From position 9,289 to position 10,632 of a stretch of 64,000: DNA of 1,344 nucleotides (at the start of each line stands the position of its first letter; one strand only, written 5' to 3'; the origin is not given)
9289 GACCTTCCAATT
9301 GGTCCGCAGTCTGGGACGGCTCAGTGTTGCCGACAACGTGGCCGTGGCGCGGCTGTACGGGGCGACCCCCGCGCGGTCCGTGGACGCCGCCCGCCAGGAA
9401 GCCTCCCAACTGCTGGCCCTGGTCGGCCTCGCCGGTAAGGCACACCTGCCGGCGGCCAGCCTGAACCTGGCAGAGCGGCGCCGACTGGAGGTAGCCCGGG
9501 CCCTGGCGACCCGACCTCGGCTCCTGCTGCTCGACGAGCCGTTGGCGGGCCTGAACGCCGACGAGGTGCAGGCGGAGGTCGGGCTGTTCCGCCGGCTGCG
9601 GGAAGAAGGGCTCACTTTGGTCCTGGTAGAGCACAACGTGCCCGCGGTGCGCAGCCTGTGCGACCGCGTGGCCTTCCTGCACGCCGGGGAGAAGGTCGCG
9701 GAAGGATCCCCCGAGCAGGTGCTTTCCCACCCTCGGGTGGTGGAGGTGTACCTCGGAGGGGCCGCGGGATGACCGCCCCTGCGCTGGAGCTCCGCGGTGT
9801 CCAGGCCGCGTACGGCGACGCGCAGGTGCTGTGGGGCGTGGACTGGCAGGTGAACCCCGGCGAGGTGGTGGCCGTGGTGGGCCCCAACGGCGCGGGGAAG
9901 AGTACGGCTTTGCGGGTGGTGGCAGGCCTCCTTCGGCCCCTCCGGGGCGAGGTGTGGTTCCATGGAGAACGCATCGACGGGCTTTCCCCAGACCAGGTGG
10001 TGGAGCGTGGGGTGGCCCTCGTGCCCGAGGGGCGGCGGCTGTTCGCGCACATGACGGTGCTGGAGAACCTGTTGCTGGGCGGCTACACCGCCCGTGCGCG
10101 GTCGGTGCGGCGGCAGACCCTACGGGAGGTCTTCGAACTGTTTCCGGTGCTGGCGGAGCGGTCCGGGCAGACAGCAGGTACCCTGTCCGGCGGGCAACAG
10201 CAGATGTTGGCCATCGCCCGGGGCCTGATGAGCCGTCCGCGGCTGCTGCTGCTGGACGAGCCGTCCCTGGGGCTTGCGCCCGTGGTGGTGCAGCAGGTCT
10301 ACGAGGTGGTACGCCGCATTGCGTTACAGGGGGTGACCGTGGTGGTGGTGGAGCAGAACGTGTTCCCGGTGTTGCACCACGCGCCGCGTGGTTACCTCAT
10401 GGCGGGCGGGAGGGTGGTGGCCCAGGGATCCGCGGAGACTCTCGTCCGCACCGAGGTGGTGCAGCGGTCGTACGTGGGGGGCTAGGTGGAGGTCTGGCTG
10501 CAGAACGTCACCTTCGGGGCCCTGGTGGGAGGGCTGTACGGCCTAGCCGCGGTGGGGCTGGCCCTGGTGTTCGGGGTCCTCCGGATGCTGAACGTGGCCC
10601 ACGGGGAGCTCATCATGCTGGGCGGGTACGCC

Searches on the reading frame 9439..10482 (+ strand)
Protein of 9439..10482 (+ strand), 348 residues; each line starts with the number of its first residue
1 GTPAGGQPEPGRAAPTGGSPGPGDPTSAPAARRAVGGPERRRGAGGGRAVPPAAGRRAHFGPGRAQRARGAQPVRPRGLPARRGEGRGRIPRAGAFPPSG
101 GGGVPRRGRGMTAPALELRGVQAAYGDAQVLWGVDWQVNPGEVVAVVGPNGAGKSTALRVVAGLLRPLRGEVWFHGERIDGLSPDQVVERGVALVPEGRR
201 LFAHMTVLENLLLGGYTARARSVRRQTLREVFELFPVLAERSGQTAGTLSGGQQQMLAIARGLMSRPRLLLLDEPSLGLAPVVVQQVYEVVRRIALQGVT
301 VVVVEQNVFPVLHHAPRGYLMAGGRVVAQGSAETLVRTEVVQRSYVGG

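Call 43: search_protein_families(library=pfam, proteins=[window:9439-10482:+], max_evalue=0.1)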
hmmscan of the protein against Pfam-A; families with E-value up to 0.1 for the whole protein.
window:9439-10482:+ (348 aa): 11 families
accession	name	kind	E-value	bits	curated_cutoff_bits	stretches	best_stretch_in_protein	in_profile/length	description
PF00005.33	ABC_tran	-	4.8e-32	111.9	25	1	133-276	3-136/137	ABC transporter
PF13304.12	AAA_21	-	1.9e-09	38.4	27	2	144-178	2-36/304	AAA domain, putative AbiEii toxin, Type IV TA system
PF13604.12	AAA_30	-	0.00096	19.4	27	1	142-170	19-46/191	AAA domain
PF13555.12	AAA_29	-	0.0019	18.3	27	1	134-167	15-48/61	P-loop containing region of AAA domain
PF02463.25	SMC_N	-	0.0048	16.8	40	0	142-158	25-41/220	RecF/RecN/SMC N terminal domain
PF25199.1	nSTAND_NTPase5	-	0.0085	16.4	34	1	139-165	39-65/145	Novel STAND NTPase 5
PF13514.12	AAA_27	-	0.016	15.2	22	1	141-165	26-50/206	AAA domain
PF13401.12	AAA_22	-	0.021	15.6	27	1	143-274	7-92/130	AAA domain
PF13191.12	AAA_16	-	0.063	14.2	32.6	0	142-178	25-59/167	AAA ATPase domain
PF20703.3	nSTAND1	-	0.079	13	27.1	1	141-177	33-60/379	Novel STAND NTPase 1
PF13476.12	AAA_23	-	0.095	13.8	27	0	143-159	21-37/201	AAA domain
